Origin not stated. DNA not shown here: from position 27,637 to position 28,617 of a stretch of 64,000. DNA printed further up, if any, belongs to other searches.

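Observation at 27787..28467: FHA plus winged-helix transcription factor translationally coupled to a Ser/Thr kinase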

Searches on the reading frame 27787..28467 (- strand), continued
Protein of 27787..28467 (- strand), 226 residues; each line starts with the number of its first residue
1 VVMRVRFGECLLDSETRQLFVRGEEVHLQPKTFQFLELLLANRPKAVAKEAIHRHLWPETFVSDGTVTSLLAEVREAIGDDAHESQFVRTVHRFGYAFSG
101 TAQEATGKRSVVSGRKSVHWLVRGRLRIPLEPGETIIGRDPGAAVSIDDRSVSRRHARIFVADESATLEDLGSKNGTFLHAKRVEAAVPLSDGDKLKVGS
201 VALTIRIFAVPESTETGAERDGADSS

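Call 20: search_protein_families(library=pfam, proteins=[L004:6761-8050:+, L005:6659-9562:+, L003:2405-5680:+, L003:1171-1872:+, L004:3147-5795:+, L005:4571-5857:-, L004:8066-10483:+, L005:9740-12397:+], max_evalue=0.001)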
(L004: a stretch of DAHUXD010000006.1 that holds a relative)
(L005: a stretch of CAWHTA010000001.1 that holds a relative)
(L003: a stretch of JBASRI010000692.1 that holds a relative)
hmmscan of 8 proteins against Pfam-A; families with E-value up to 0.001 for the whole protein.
L004:6761-8050:+ (429 aa): 0 families

L005:6659-9562:+ (967 aa): 6 families
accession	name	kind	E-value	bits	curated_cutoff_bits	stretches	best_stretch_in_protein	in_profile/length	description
PF25183.1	OMP_b-brl_4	-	2.3e-79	268.2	30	3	588-883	432-732/838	Outer membrane beta barrel domain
PF13620.12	CarboxypepD_reg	-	4.6e-21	75.4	32.3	1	58-137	2-81/82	Carboxypeptidase regulatory-like domain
PF00593.30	TonB_dep_Rec_b-barrel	-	1.8e-16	61.5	27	1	435-922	83-436/436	TonB dependent receptor-like, beta-barrel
PF07715.20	Plug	-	2.3e-06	28.5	23.9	1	165-264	11-107/107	TonB-dependent Receptor Plug Domain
PF13715.12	CarbopepD_reg_2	-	2.7e-06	27.8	32.2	1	58-145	1-85/88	CarboxypepD_reg-like domain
PF02369.22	Big_1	-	0.00039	20.9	34.9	1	47-100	10-66/93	Bacterial Ig-like domain (group 1)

L003:2405-5680:+ (1091 aa): 5 families
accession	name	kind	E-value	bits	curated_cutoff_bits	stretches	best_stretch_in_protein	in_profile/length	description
PF25183.1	OMP_b-brl_4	-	4.8e-37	128.2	30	3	446-682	152-392/838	Outer membrane beta barrel domain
PF13620.12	CarboxypepD_reg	-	8.1e-18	65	32.3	1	146-224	2-81/82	Carboxypeptidase regulatory-like domain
PF00593.30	TonB_dep_Rec_b-barrel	-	8.2e-12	46.1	27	1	448-1033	12-436/436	TonB dependent receptor-like, beta-barrel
PF07715.20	Plug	-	8.7e-08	33.1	23.9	1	250-347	10-107/107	TonB-dependent Receptor Plug Domain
PF13715.12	CarbopepD_reg_2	-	7.6e-07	29.5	32.2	1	146-232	1-86/88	CarboxypepD_reg-like domain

L003:1171-1872:+ (233 aa): 0 families

L004:3147-5795:+ (882 aa): 0 families

L005:4571-5857:- (428 aa): 0 families

L004:8066-10483:+ (805 aa): 12 families
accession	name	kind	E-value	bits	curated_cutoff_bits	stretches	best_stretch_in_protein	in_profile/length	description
PF00069.31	Pkinase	-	1e-45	156.7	31.7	1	12-268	1-253/263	Protein kinase domain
PF07714.23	PK_Tyr_Ser-Thr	-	1.7e-31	109.9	23.1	1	15-268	4-250/258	Protein tyrosine and serine/threonine kinase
PF13431.12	TPR_17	-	1.1e-17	63.1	24.4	1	659-690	3-34/34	Tetratricopeptide repeat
PF14559.12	TPR_19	-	3e-17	63.2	25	1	648-700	4-56/68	Tetratricopeptide repeat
PF07719.23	TPR_2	-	2e-15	56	27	0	670-695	2-27/34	Tetratricopeptide repeat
PF13414.12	TPR_11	-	2.3e-15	56.5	26.8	1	642-680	1-39/42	TPR repeat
PF00515.34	TPR_1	-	1.3e-11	44.2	27.8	0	671-695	3-27/34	Tetratricopeptide repeat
PF13181.12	TPR_8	-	1e-10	41.3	25.7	0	672-695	4-27/34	Tetratricopeptide repeat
PF13432.12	TPR_16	-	6e-10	39.8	32.7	1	640-698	2-60/65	Tetratricopeptide repeat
PF01636.29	APH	-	2.8e-09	37.5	23.2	1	121-170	161-211/239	Phosphotransferase enzyme family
PF03109.22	ABC1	-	0.00042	20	22.9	0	87-157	145-215/244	ABC1 atypical kinase-like domain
PF13428.12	TPR_14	-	0.00087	20.2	23.5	0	643-678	9-44/44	Tetratricopeptide repeat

L005:9740-12397:+ (885 aa): 10 families
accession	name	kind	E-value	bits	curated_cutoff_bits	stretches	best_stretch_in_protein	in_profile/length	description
PF00069.31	Pkinase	-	5.3e-46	157.6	31.7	1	12-273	1-256/263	Protein kinase domain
PF07676.18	PD40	-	4e-34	116.3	20.9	2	345-377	2-35/38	WD40-like Beta Propeller Repeat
PF07714.23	PK_Tyr_Ser-Thr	-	4.6e-33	115.1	23.1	1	15-269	4-249/258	Protein tyrosine and serine/threonine kinase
PF00930.27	DPPIV_N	-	2.8e-09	36.6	22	0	675-747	45-131/354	Dipeptidyl peptidase IV (DPP IV) N-terminal region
PF25174.1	Beta-prop_THOC3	-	3.5e-09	36.5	305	0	449-541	91-175/272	THOC3 beta-propeller domain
PF03109.22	ABC1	-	1.6e-06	27.9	22.9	1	81-160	139-218/244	ABC1 atypical kinase-like domain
PF01636.29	APH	-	3.4e-06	27.4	23.2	1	116-159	156-200/239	Phosphotransferase enzyme family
PF10647.15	Gmad1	-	8e-06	26.3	20.5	1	587-764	27-207/251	Lipoprotein LpqB beta-propeller domain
PF25460.1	Beta-prop_Aladin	-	3.1e-05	23.7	171.1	0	449-509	113-171/340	Aladin seven-bladed propeller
PF09142.17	TruB_C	-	0.00077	19.6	28.7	0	352-375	25-48/56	tRNA Pseudouridine synthase II, C terminal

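Call 21: find_encoding_contigs(protein=P0029, flank=8000, max_places=2)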
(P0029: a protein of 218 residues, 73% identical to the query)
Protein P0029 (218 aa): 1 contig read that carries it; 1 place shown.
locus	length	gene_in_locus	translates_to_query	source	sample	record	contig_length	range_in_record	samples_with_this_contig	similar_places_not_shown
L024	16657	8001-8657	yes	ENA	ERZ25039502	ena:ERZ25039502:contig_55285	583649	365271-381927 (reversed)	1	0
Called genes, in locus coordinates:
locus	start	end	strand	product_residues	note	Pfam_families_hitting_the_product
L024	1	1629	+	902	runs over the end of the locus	PF00122:E1-E2_ATPase, PF00702:Hydrolase, PF13246:Cation_ATPase, PF00689:Cation_ATPase_C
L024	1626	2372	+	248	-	PF00005:ABC_tran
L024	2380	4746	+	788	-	PF02687:FtsX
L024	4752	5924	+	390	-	PF25967:RND-MFP_C (weak), PF25989:YknX_C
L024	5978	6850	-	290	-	PF00069:Pkinase, PF03109:ABC1 (faint), PF07714:PK_Tyr_Ser-Thr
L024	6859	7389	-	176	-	PF08212:Lipocalin_2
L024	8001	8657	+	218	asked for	PF00486:Trans_reg_C, PF16697:Yop-YscD_cpl, PF00498:FHA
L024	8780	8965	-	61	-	-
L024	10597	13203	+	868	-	PF07715:Plug (weak), PF25183:OMP_b-brl_4, PF00593:TonB_dep_Rec_b-barrel, PF25183:OMP_b-brl_4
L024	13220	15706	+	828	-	PF00069:Pkinase, PF03109:ABC1 (faint), PF07714:PK_Tyr_Ser-Thr, PF01636:APH (weak), PF07676:PD40 (faint), PF26549:Tricorn_N (faint)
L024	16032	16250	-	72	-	-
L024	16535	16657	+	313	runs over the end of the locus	-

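Call 22: find_encoding_contigs(protein=P0055, flank=8000, max_places=2)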
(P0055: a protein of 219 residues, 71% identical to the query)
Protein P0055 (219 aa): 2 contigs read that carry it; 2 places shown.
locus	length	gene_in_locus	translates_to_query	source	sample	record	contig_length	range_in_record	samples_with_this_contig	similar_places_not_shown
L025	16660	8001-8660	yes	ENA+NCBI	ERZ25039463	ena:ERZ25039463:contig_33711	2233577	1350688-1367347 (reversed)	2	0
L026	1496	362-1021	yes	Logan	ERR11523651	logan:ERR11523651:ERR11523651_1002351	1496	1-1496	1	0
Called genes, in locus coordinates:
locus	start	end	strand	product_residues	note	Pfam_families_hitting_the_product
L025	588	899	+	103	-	PF01909:NTP_transf_2, PF18765:Polbeta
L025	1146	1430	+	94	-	PF00069:Pkinase, PF07714:PK_Tyr_Ser-Thr (weak)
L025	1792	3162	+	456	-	PF26549:Tricorn_N (faint), PF07676:PD40 (faint)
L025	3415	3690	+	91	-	-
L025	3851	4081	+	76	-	PF22513:FitA-like_RHH, PF07878:RHH_5 (faint)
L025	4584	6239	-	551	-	PF25183:OMP_b-brl_4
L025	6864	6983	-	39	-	-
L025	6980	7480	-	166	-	PF13620:CarboxypepD_reg, PF13715:CarbopepD_reg_2 (weak), PF17210:SdrD_B (weak), PF22904:NOMO1-like_2nd (weak)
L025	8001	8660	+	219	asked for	PF00486:Trans_reg_C, PF16697:Yop-YscD_cpl, PF00498:FHA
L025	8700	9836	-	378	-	PF00155:Aminotran_1_2, PF00266:Aminotran_5 (weak)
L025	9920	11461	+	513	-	PF02321:OEP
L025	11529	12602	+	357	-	PF25917:BSH_RND, PF25973:BSH_CzcB (weak), PF25885:HH_EMRA (weak), PF25944:Beta-barrel_RND, PF25967:RND-MFP_C, PF25989:YknX_C (weak)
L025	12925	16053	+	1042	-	PF00873:ACR_tran, PF02355:SecD_SecF_C (faint), PF03176:MMPL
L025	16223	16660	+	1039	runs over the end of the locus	PF00873:ACR_tran, PF03176:MMPL (weak)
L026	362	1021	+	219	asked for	PF00486:Trans_reg_C, PF16697:Yop-YscD_cpl, PF00498:FHA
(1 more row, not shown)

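Call 23: find_encoding_contigs(protein=P0061, flank=8000, max_places=2)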
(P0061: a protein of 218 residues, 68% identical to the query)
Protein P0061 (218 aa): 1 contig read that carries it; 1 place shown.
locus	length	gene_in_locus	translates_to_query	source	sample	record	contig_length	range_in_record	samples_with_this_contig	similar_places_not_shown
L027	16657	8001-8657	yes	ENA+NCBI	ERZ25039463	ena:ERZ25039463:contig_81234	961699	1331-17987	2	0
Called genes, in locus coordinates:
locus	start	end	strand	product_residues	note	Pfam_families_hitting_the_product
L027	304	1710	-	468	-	PF14870:PSII_BNR (faint), PF25852:DUF6242_C (faint), PF02012:BNR (faint), PF15902:Sortilin-Vps10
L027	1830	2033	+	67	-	PF00486:Trans_reg_C (weak)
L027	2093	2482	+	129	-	PF16697:Yop-YscD_cpl, PF00498:FHA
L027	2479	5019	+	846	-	PF00069:Pkinase, PF01636:APH (faint), PF07714:PK_Tyr_Ser-Thr, PF03109:ABC1 (weak), PF00400:WD40 (faint), PF07676:PD40 (faint), PF26549:Tricorn_N (weak)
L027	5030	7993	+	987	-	PF13620:CarboxypepD_reg, PF07715:Plug, PF25183:OMP_b-brl_4, PF00593:TonB_dep_Rec_b-barrel (weak), PF25183:OMP_b-brl_4 (weak)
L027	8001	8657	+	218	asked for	PF00486:Trans_reg_C, PF16697:Yop-YscD_cpl, PF00498:FHA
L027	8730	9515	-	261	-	PF01416:PseudoU_synth_1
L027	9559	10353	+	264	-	PF00561:Abhydrolase_1, PF12146:Hydrolase_4, PF12697:Abhydrolase_6, PF06821:Ser_hydrolase (faint)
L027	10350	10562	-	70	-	-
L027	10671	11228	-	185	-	-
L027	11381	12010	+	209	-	PF00486:Trans_reg_C, PF16697:Yop-YscD_cpl, PF00498:FHA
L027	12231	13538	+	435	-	PF00069:Pkinase, PF07714:PK_Tyr_Ser-Thr, PF01636:APH (faint)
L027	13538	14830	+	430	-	PF26549:Tricorn_N (faint)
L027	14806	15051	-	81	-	-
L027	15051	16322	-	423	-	PF07394:DUF1501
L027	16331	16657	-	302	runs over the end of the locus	PF08811:DUF1800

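Call 28: search_solved_structures(query=window:27787-28467:-, max_evalue=0.001, show_alignments=2)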
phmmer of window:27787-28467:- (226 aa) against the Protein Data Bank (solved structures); distinct sequences matched with E-value up to 0.001: 53.
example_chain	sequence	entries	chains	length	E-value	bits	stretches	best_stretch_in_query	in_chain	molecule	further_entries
2fez_A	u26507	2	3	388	2.3e-11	46.9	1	106-209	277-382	Probable regulatory protein embR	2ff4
1p2f_A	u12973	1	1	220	8.1e-11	45.1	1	7-101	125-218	Response Regulator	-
3gqs_A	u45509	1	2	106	2.3e-10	43.6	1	129-211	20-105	Adenylate cyclase-like protein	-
8p5r_G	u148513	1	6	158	1.4e-09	41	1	125-218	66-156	Glycogen accumulation regulator GarA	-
2kfu_A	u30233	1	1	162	1.9e-09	40.6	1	126-205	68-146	Rv1827 pThr 22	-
6i2q_B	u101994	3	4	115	1.9e-09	40.6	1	127-218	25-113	Glycogen accumulation regulator GarA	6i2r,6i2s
6i2p_D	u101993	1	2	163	1.9e-09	40.5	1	126-205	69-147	Glycogen accumulation regulator GarA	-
7rj3_A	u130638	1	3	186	2.6e-09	40.1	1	126-204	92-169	Glycogen accumulation regulator GarA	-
2kkl_A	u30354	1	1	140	2.6e-09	40.1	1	127-204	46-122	Uncharacterized protein Mb1858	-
2kb3_A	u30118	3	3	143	9.5e-09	38.3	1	98-204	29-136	Oxoglutarate dehydrogenase inhibitor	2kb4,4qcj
8p5x_G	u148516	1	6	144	9.7e-09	38.3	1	98-204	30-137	Oxoglutarate dehydrogenase inhibitor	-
1uht_A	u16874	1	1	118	6.8e-08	35.5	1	129-204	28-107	expressed protein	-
6hc1_A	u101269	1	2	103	1.8e-07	34.1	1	128-202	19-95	GGDEF domain protein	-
6hc0_B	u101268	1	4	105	1.8e-07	34.1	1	128-202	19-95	GGDEF domain protein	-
3po8_A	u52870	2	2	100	2.3e-07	33.8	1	129-208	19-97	Putative uncharacterized protein TB39.8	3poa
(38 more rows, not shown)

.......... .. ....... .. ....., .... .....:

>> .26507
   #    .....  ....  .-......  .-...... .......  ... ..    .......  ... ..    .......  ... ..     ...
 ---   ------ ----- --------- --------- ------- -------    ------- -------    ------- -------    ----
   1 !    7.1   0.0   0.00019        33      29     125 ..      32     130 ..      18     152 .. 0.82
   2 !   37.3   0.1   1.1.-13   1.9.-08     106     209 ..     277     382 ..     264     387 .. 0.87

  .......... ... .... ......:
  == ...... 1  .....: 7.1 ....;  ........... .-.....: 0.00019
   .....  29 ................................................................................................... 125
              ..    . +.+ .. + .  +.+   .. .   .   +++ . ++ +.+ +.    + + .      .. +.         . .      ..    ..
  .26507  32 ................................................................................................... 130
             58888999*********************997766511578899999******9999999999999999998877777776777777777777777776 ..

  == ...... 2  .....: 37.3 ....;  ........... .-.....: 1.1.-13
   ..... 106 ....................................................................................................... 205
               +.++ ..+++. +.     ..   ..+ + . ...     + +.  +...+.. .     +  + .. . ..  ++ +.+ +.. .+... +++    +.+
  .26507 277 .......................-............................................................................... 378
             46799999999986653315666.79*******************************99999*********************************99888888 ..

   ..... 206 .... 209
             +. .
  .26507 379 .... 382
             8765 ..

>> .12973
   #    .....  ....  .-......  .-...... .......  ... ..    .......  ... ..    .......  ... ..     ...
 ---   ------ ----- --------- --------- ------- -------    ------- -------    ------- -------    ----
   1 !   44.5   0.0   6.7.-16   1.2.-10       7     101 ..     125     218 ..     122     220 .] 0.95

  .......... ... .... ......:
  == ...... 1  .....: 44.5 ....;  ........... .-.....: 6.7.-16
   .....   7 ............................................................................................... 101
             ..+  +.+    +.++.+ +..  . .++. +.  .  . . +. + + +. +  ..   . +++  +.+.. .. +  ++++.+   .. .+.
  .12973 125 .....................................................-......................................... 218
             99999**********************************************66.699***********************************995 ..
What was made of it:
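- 28162..28461 (-): OmpR/PhoB-type winged helix-turn-helix domain (aa 1-100 from ATG 28461). Best solved matches are response-regulator effector domains: DrrB 1p2f 45 bits, against 7 bits for the EmbR wHTH (call 28).
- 27841..28119 (-): FHA domain (aa 115-207). These align to EmbR R312/S326/N348 (call 28).
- Closest known: EmbR / PknH of Mycobacterium tuberculosis. Same: EmbR is the best-scoring solved relative (2fez, E 2e-11, call 28), and the FHA pocket residues align.
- Closest known: EmbR / PknH of Mycobacterium tuberculosis. Different: The wHTH is much closer to response-regulator output domains (45 bits) than to EmbR's (7 bits) (call 28), which points to an independent fusion.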

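Call 32: find_encoding_contigs(protein=P0031, flank=8000, max_places=2)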
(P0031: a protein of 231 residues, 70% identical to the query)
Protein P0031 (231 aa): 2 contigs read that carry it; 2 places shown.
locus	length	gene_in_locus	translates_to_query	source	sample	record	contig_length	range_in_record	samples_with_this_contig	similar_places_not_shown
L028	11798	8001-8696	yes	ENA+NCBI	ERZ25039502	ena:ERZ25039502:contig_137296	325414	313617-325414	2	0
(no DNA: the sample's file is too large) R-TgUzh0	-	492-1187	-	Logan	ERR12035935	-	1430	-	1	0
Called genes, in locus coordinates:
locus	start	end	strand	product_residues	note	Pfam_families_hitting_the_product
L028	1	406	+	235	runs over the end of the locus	PF00069:Pkinase, PF01636:APH (faint), PF03109:ABC1 (faint), PF07714:PK_Tyr_Ser-Thr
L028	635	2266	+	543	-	PF26549:Tricorn_N (faint)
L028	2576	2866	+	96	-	PF00069:Pkinase, PF07714:PK_Tyr_Ser-Thr, PF01636:APH (weak)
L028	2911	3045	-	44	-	-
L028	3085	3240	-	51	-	-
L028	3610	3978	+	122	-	-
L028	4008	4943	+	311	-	-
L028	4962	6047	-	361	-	PF25183:OMP_b-brl_4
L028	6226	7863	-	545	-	PF13620:CarboxypepD_reg, PF22904:NOMO1-like_2nd (weak), PF25183:OMP_b-brl_4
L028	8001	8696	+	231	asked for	PF00486:Trans_reg_C, PF16697:Yop-YscD_cpl, PF00498:FHA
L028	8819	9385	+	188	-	PF07638:Sigma70_ECF, PF08281:Sigma70_r4_2 (weak)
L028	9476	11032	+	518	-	-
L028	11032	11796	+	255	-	?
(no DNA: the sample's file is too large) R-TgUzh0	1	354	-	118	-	?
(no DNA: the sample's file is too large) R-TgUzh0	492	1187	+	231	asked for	PF00486:Trans_reg_C, PF16697:Yop-YscD_cpl, PF00498:FHA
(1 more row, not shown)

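Call 33: find_encoding_contigs(protein=P0113, flank=8000, max_places=2)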
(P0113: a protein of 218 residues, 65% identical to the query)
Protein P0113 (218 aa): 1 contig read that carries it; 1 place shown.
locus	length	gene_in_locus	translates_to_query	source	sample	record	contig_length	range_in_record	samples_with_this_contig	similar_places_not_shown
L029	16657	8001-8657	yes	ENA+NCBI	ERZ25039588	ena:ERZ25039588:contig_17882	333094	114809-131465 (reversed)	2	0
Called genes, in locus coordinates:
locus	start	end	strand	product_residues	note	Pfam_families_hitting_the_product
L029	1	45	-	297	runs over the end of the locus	PF01636:APH (weak), PF03109:ABC1, PF27536:UbiB_helical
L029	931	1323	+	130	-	-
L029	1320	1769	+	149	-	PF00583:Acetyltransf_1, PF13673:Acetyltransf_10, PF13508:Acetyltransf_7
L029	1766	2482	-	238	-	PF07883:Cupin_2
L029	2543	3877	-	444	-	PF15902:Sortilin-Vps10 (faint)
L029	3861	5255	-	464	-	PF25852:DUF6242_C (faint), PF02012:BNR (faint), PF14870:PSII_BNR (weak), PF15902:Sortilin-Vps10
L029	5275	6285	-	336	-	PF24684:Vgb_lyase, PF23500:DUF7133 (faint), PF07494:Reg_prop (faint), PF25021:TEN_NHL (faint)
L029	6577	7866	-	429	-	-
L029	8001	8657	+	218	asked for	PF00486:Trans_reg_C, PF16697:Yop-YscD_cpl, PF00498:FHA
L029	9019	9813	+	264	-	-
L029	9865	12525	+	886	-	PF00069:Pkinase, PF01636:APH (faint), PF03109:ABC1 (faint), PF07714:PK_Tyr_Ser-Thr, PF26549:Tricorn_N, PF26549:Tricorn_N, PF26550:Tricorn_2nd (weak), PF26549:Tricorn_N, +2 more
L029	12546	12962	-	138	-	PF08818:DUF1801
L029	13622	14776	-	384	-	PF11199:DUF2891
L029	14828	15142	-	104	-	PF11746:DUF3303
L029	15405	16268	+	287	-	-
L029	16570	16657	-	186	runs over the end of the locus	PF06475:Glycolipid_bind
